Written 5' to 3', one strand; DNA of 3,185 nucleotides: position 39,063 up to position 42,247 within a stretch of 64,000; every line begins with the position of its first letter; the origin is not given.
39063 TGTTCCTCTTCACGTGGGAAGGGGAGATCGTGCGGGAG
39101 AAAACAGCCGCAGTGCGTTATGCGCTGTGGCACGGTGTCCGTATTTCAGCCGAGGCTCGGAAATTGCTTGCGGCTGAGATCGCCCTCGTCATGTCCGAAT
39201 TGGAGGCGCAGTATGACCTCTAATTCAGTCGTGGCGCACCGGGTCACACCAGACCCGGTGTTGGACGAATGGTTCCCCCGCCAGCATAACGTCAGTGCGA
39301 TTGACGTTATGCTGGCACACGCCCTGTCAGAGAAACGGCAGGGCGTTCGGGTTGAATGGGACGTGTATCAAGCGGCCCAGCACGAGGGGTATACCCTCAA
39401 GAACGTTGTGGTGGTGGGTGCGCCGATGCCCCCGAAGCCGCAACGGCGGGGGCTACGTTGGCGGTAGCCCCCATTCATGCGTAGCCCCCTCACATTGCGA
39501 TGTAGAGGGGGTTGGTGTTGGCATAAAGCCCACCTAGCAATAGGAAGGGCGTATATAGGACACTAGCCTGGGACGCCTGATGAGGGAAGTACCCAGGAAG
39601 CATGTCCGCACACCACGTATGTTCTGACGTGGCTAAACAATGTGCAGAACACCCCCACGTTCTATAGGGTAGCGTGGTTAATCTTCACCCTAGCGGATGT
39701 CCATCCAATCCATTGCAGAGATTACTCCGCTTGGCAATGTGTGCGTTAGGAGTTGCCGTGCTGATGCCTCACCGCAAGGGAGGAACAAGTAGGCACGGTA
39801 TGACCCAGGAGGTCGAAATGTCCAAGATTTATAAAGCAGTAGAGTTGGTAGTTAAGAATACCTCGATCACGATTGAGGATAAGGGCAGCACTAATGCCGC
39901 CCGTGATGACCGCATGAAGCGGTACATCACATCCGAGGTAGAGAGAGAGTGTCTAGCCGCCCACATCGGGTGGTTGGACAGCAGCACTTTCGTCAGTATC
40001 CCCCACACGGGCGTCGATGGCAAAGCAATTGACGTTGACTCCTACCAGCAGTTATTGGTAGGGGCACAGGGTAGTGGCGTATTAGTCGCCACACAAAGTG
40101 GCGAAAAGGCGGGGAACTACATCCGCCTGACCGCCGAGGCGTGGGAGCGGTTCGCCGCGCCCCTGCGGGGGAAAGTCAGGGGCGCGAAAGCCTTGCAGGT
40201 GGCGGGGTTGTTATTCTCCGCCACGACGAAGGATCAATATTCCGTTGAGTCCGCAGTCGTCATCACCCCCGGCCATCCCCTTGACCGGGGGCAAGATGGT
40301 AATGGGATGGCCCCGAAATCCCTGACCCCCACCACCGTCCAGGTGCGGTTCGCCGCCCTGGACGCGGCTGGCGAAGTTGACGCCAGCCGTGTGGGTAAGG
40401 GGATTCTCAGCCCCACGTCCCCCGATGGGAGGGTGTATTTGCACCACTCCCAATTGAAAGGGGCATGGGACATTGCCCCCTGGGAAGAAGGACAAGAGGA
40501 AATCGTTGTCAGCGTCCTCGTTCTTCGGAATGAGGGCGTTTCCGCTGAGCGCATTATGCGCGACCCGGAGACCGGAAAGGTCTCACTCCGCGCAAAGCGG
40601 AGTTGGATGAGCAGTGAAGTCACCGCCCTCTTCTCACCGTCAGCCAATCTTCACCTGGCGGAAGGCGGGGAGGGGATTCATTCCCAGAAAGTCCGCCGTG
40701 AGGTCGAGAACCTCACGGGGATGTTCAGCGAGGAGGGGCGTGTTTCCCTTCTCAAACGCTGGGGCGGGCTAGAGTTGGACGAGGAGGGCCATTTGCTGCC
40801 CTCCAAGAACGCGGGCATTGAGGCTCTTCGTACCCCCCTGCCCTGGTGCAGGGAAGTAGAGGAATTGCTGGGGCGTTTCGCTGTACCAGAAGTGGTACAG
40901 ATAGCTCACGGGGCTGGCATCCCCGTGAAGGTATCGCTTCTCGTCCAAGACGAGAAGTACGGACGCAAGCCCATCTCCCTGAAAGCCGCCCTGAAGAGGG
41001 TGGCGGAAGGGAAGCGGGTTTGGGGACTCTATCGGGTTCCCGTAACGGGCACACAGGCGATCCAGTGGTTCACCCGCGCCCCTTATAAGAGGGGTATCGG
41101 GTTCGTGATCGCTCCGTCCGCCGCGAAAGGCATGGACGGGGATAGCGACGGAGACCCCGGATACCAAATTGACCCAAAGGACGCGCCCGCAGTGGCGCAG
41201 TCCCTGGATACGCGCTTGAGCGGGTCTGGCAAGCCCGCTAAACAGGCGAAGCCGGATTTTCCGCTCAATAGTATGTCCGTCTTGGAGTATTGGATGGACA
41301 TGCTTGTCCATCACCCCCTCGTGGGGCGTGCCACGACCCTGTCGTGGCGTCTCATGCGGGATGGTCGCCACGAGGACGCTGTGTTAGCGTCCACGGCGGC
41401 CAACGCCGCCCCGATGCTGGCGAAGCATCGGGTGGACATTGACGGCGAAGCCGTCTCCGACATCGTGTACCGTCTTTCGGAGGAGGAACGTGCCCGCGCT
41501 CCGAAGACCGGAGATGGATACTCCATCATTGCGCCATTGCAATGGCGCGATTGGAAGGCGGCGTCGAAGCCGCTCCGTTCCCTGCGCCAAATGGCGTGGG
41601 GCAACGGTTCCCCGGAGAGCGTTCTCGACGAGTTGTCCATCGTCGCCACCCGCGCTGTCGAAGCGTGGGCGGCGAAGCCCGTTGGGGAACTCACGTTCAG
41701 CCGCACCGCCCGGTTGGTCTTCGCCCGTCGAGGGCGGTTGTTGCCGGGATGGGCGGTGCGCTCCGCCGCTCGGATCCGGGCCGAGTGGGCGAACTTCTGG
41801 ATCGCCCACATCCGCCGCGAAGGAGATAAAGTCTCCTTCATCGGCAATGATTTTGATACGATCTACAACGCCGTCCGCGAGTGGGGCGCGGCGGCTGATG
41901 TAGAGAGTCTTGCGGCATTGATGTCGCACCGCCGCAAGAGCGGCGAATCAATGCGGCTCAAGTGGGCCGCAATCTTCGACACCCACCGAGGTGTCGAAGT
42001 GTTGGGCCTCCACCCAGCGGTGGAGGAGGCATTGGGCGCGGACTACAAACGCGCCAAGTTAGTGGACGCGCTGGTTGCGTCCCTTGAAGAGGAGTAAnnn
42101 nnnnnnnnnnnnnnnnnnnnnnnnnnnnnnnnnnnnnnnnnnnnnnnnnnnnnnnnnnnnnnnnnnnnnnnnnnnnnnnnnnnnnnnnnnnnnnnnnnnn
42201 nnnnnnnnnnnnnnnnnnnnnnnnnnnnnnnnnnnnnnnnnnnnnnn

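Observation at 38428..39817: Two copies of a ~285-nt leader with compensatory base changes: candidate novel structured RNA upstream of the phage RNAP gene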

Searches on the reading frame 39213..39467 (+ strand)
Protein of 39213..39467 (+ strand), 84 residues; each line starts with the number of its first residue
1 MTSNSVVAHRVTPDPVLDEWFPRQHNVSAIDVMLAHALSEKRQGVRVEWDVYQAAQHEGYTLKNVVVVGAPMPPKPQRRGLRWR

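Call 13: search_protein_families(library=pfam, proteins=[window:39213-39467:+], max_evalue=0.1)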
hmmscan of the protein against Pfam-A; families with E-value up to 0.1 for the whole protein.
window:39213-39467:+ (84 aa): 0 families

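Call 14: search_protein_families(library=phrogs, proteins=[window:39213-39467:+], max_evalue=0.01)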
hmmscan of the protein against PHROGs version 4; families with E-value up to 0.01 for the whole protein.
window:39213-39467:+ (84 aa): 0 families

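Call 51: find_homologous_proteins(query=A4, max_evalue=0.01)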
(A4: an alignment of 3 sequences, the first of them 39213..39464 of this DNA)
Query A4 (3 sequences) (84 aa, profile of the alignment): 4 proteins with E <= 0.01 among 51 candidates.
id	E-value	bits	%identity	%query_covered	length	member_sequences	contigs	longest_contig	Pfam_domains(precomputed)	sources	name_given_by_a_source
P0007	2.4e-34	135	53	82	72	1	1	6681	-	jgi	-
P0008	7.4e-33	131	100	100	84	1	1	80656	-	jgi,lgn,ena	-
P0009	7.1e-26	108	64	12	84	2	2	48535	-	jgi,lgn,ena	jgi:hypothetical protein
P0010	6.0e-20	89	-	-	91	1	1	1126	-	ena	-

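Call 53: find_encoding_contigs(protein=P0010, flank=5000)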
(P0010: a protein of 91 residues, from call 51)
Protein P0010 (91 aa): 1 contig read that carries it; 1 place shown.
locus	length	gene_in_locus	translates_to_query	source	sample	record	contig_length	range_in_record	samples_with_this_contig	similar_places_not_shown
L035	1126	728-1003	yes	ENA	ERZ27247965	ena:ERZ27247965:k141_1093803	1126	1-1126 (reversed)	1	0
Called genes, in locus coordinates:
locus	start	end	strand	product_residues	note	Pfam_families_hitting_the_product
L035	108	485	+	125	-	-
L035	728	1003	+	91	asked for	-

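Call 54: find_encoding_contigs(protein=P0009, flank=6000, max_places=4)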
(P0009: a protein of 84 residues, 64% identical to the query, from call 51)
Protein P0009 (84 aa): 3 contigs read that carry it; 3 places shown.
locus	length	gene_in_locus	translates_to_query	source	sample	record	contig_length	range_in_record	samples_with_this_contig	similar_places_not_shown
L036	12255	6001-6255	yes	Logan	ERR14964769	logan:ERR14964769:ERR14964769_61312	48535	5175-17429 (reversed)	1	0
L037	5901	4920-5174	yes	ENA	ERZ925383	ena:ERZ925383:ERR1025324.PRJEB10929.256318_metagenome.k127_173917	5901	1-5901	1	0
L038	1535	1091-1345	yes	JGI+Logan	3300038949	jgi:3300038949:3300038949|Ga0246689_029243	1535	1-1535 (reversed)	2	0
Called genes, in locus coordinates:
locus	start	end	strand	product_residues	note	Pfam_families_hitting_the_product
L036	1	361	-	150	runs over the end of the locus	PF18907:DUF5662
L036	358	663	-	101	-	-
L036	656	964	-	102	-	-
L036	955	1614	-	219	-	-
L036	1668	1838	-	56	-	-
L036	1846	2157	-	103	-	PF21983:NikA-like (faint)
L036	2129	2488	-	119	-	PF13560:HTH_31, PF01381:HTH_3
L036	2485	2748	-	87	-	-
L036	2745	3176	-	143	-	-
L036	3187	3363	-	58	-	-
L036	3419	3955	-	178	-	-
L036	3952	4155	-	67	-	-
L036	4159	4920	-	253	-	PF05063:MT-A70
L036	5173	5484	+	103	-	-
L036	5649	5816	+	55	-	-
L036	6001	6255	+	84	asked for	-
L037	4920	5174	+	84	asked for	-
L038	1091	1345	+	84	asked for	-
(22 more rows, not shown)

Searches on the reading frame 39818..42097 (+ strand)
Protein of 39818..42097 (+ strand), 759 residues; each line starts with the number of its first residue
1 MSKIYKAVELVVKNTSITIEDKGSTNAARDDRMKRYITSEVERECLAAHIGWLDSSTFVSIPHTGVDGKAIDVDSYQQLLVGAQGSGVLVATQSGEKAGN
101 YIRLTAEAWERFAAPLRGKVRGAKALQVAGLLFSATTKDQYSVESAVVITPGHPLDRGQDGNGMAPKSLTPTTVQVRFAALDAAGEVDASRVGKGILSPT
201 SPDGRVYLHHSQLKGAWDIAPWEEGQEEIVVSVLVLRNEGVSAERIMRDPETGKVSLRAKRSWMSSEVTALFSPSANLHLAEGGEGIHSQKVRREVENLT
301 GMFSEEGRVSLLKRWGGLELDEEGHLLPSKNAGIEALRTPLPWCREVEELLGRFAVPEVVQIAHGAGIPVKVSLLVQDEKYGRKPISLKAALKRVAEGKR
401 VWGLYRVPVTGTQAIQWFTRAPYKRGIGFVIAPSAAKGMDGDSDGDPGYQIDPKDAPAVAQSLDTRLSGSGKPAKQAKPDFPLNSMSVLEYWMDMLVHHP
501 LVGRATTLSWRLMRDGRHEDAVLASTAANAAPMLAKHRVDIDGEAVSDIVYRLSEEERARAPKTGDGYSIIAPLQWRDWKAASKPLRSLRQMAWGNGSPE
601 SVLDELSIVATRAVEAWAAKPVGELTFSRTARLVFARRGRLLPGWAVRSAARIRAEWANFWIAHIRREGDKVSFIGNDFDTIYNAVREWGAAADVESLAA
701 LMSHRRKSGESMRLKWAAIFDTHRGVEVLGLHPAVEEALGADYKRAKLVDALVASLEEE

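Call 13: search_protein_families(library=pfam, proteins=[window:39818-42097:+], max_evalue=0.1)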
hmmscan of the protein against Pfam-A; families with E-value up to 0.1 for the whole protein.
window:39818-42097:+ (759 aa): 0 families

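Call 14: search_protein_families(library=phrogs, proteins=[window:39818-42097:+], max_evalue=0.01)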
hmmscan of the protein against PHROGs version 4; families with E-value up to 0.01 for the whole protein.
window:39818-42097:+ (759 aa): 0 families

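Call 15: find_related_loci(query=window:39818-42097:+, collection=viral_contigs, flank=6000)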
Query window:39818-42097:+ (759 aa) in viral_contigs; peptide patterns used: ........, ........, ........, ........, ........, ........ (x = any residue, [..] = any of these).
No stretch of DNA in the collection matches any of the patterns.

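Call 17: find_homologous_proteins(query=window:39818-42097:+)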
Query window:39818-42097:+ (759 aa): 6 proteins with E <= 0.001 among 8000 candidates.
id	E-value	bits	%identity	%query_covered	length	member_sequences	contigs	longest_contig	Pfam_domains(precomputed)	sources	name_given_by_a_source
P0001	0.0e+0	1698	100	100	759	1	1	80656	-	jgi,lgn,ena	-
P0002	6.2e-227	774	52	98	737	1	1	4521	-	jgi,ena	-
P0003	3.7e-202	692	48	98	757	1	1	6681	-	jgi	-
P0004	1.5e-184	633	45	98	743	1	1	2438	-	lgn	-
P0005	1.2e-168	581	44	97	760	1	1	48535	-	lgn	-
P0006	1.4e-167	577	44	98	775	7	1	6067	-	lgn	-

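Call 19: find_encoding_contigs(protein=P0005, flank=10000, max_places=3)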
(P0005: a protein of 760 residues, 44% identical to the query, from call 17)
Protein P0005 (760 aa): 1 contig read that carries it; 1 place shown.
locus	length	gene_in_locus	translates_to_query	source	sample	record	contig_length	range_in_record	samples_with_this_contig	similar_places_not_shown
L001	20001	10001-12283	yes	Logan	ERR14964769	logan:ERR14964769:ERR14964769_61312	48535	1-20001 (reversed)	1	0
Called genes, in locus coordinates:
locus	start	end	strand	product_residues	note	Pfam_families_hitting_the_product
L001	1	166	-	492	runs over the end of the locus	PF05133:SPP1_portal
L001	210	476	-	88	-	-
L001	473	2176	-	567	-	-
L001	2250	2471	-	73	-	-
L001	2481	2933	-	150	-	PF18907:DUF5662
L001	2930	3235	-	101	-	-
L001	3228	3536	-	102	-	-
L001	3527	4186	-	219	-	-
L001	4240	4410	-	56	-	-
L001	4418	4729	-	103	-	PF21983:NikA-like (faint)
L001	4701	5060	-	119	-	PF13560:HTH_31, PF01381:HTH_3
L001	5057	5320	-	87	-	-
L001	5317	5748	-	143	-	-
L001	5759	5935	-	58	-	-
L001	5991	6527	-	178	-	-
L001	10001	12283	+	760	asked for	-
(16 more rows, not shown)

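Call 20: find_encoding_contigs(protein=P0002, flank=10000, max_places=3)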
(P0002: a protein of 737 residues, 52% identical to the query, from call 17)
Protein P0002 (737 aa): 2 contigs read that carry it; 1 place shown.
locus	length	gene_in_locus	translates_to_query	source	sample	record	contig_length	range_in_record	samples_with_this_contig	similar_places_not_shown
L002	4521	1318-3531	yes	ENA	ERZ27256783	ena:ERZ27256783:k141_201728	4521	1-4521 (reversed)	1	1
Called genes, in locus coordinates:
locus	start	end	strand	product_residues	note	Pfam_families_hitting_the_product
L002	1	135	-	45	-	?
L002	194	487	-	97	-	PF20600:ExoX-like_C (weak)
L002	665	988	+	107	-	-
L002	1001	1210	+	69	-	-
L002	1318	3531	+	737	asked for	-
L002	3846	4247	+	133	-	-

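Call 21: find_encoding_contigs(protein=P0003, flank=10000, max_places=3)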
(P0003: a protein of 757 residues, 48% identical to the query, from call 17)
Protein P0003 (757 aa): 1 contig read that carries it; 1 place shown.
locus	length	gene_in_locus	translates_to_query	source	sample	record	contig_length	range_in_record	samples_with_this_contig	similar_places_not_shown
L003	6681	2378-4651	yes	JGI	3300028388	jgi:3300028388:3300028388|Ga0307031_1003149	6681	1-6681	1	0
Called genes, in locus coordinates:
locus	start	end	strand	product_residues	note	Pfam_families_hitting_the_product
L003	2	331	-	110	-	?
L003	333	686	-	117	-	-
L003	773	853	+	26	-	-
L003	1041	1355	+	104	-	-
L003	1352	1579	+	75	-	-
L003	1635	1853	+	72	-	-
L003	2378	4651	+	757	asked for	-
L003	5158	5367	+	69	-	-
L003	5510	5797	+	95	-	-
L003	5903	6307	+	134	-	-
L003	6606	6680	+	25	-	?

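Call 22: find_encoding_contigs(protein=P0006, flank=10000, max_places=5)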
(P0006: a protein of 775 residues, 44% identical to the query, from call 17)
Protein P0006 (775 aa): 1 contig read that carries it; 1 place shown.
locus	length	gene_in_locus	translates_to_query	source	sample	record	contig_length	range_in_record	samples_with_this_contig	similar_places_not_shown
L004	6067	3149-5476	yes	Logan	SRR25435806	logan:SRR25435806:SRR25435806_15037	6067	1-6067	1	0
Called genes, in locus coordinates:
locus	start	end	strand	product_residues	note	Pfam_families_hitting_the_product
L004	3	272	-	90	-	?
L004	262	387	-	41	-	-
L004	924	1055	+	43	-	-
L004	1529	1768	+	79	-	-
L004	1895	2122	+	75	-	-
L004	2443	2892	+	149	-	-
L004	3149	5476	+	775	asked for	-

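Call 23: find_encoding_contigs(protein=P0004, flank=10000, max_places=3)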
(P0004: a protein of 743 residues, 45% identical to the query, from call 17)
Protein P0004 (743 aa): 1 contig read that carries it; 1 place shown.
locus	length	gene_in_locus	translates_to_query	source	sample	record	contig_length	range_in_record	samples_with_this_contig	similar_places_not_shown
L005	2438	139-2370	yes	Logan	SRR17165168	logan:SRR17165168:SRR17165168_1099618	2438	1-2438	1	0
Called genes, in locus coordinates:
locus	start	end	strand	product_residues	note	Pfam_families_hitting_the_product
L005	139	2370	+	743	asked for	-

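Call 24: find_encoding_contigs(protein=P0001, flank=10000, max_places=3)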
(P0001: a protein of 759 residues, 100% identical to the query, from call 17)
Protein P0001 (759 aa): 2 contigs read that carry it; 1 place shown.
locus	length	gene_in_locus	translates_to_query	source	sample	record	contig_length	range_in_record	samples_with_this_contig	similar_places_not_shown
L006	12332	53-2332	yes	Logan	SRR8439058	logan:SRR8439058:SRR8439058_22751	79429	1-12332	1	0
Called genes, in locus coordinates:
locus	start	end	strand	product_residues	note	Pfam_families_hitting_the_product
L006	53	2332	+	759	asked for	-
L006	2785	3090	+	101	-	-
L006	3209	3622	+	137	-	-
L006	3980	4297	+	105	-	-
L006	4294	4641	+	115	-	-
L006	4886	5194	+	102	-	-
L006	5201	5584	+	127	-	-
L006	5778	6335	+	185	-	-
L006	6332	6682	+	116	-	-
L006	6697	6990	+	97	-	-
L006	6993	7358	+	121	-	-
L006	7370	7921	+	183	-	-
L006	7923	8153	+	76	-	-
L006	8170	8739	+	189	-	-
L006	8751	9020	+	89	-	-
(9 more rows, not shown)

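Call 34: find_related_loci(query=A2, collection=metagenome_contigs, flank=4000)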
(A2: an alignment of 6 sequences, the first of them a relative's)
Query A2 (759 aa) in metagenome_contigs; peptide patterns used: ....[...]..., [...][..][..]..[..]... (x = any residue, [..] = any of these).
307 stretches matched a pattern; 3 encode a relative of the query (tblastn E <= 1e-3); 3 distinct loci.
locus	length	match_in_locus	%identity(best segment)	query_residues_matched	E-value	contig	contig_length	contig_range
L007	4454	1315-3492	52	1-745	0e+0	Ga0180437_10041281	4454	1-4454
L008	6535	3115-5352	44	17-759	1e-171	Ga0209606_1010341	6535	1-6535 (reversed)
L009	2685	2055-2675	46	15-217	2e-40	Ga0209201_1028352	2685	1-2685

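Call 35: search_solved_structures(query=A2, max_evalue=1)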
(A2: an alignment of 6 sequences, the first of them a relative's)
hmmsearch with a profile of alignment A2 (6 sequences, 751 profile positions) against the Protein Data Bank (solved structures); distinct sequences matched with E-value up to 1: 0.

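Call 37: find_homologous_proteins(query=A2)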
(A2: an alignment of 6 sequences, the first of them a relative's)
Query A2 (6 sequences) (759 aa, profile of the alignment): 6 proteins with E <= 0.001 among 8000 candidates.
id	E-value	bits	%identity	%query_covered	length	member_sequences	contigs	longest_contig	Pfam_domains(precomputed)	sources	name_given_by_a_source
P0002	0.0e+0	1293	52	98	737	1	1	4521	-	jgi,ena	-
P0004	0.0e+0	1226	45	98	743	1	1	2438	-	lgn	-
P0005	0.0e+0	1221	44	97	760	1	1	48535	-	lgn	-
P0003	0.0e+0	1216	48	98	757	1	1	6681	-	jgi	-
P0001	0.0e+0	1208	100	100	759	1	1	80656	-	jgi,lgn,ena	-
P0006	0.0e+0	1173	44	98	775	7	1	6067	-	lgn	-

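Call 47: find_related_loci(query=A2, collection=genome_contigs, flank=5000)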
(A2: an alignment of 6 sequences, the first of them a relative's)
Query A2 (759 aa) in genome_contigs; peptide patterns used: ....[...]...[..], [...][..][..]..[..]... (x = any residue, [..] = any of these).
45 stretches matched a pattern, but none encodes a relative of the query by tblastn (E <= 1e-3).

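Call 56: predict_structure(alignment_id=A2)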
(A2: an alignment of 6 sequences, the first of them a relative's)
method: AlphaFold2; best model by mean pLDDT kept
length: 759 residues; sequences in the alignment: 6
mean_pLDDT: 52.8   pTM: 0.35
mean pLDDT of the five models: 52.8, 51.0, 50.3, 46.6, 41.2
residues with pLDDT >= 90: 0; 70-90: 214; 50-70: 163; < 50: 382
segments of 3 or more residues with pLDDT < 50: 93-97, 160-172, 240-318, 326-387, 400-456, 461-472, 479-504, 563-641, 670-673, 704-712, 720-739
pLDDT, mean of each block of 10 residues (from residue 1): 82 81 79 74 81 87 77 82 83 51 87 69 68 70 83 68 39 69 81 68 69 70 80 74 37 35 27 29 32 34 38 44 49 33 29 27 24 36 46 57 35 22 30 34 31 48 44 49 38 33 49 58 61 54 69 67 45 30 26 26 28 28 32 35 67 81 62 53 74 66 45 54 41 40 55 54
secondary structure, 60 per line:
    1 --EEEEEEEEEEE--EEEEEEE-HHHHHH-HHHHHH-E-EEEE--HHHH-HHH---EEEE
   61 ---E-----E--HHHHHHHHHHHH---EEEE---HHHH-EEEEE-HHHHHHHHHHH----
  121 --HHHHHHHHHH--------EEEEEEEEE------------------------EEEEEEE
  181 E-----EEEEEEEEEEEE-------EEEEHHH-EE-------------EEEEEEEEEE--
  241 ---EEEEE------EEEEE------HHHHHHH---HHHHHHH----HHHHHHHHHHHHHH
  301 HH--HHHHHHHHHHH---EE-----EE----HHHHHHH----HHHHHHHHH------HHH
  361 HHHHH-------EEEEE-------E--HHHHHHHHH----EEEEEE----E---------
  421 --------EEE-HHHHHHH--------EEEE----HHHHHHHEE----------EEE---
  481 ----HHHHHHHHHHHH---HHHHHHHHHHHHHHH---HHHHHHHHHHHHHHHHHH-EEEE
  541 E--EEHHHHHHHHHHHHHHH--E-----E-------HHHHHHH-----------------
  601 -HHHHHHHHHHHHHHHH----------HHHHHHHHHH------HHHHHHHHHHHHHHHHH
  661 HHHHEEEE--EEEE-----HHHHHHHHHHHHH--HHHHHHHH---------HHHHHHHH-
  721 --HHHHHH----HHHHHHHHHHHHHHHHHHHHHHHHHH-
elements in order (helices of 4 or more, strands of 3 or more residues): E3-13 E16-22 H24-29 H31-36 E40-43 H46-49 E57-60 H73-84 E88-91 H95-98 E100-104 H106-116 H123-132 E141-149 E174-181 E187-198 E206-209 E229-238 E244-248 E255-259 H266-272 H276-282 H287-302 H305-315 H332-338 H343-351 H358-365 E373-377 H388-396 E401-406 E429-431 H433-439 E448-451 H456-462 E475-477 H485-496 H500-514 H518-535 E537-541 H546-560 H577-583 H602-617 H628-637 H644-664 E665-668 E671-674 H680-692 H695-702 H712-719 H723-728 H733-758

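Call 59: fold_search(model_id=the predicted structure, library=pdb)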
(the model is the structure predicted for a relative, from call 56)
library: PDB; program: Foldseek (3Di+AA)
matches with E <= 10: 324; with E <= 0.001: 0
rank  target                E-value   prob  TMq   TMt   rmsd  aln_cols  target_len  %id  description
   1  9kxs_A                2.6e-01  0.08  0.07  0.14  24.3       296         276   11  Structure of EP67 bound mouse C5aR1 in complex with Go (released 2025-11-26)
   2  2p6y                  4.6e-01  0.07  0.04  0.15  15.7       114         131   12  X-ray structure of the protein Q9KM02_VIBCH from Vibrio cholerae at the resolution 1.63 A. Northeast Structural Genomics (released 2007-06-05)
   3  8ta3_A                5.1e-01  0.04  0.07  0.09  21.6       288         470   10  Cryo-EM structure of the human CLC-2 chloride channel transmembrane domain Apo state with resolved N-terminal hairpin (released 2024-01-31)
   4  1qga_B                7.0e-01  0.06  0.04  0.09  17.3       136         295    9  PEA FNR Y308W MUTANT IN COMPLEX WITH NADP+ (released 1999-04-27)
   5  9cpc_4D               7.0e-01  0.01  0.05  0.07  38.5       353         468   11  Atomic model of porcine brain ventricles cilia doublet microtubule (48-nm periodicity) (released 2024-10-23)
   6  4h40_A                8.2e-01  0.08  0.06  0.13  16.4       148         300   11  Crystal structure of a putative cell adhesion protein (BF2867) from Bacteroides fragilis NCTC 9343 at 2.57 A resolutio (released 2012-10-03)
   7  1mke_MODEL_1_A        8.2e-01  0.06  0.06  0.21  12.3       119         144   13  Structure of the N-WASP EVH1 Domain-WIP complex (released 2002-12-04)
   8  4h40_B                8.2e-01  0.06  0.06  0.11  16.3       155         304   10  Crystal structure of a putative cell adhesion protein (BF2867) from Bacteroides fragilis NCTC 9343 at 2.57 A resolutio (released 2012-10-03)
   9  5ek5_A                8.2e-01  0.04  0.05  0.17  13.2       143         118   11  STRUCTURAL CHARACTERIZATION OF IRMA FROM ESCHERICHIA COLI (released 2016-03-09)
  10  5ysu_B                9.1e-01  0.10  0.06  0.23  14.0       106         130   11  Plumbagin in complex with CRM1-RanM189D-RanBP1 (released 2018-11-21)
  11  4af7_B                9.1e-01  0.05  0.04  0.09  17.2       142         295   11  PEA FNR C266M MUTANT (released 2012-05-30)
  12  5v6g_A                1.0e+00  0.25  0.09  0.36  16.4       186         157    8  Crystal structure of Influenza A virus Matrix Protein M1(NLS-88R) (released 2017-04-12)
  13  8hq3_B                1.0e+00  0.12  0.07  0.26  13.6       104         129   12  KL1 in complex with CRM1-Ran-RanBP1 (released 2023-10-25)
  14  5qgg                  1.1e+00  0.02  0.05  0.11  15.6       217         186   15  PanDDA analysis group deposition of models with modelled events (e.g. bound ligands) -- Crystal Structure of NUDT7 in co (released 2019-03-27)
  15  5zpu_B                1.1e+00  0.10  0.06  0.24  12.3        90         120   13  LFS829 in complex with CRM1-Ran-RanBP1 (released 2019-04-17)
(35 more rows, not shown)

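Call 68: search_dna_similar(query=window:39818-42094:+, collection=phages, mode=protein, max_evalue=0.01, max_rows=15)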
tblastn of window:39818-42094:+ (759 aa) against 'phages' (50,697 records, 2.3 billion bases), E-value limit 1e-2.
No match.

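Call 107: find_related_loci(query=A2, collection=viral_contigs, flank=4000)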
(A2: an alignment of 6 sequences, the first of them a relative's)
Query A2 (759 aa) in viral_contigs; peptide patterns used: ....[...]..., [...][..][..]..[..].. (x = any residue, [..] = any of these).
64 stretches matched a pattern, but none encodes a relative of the query by tblastn (E <= 1e-3).
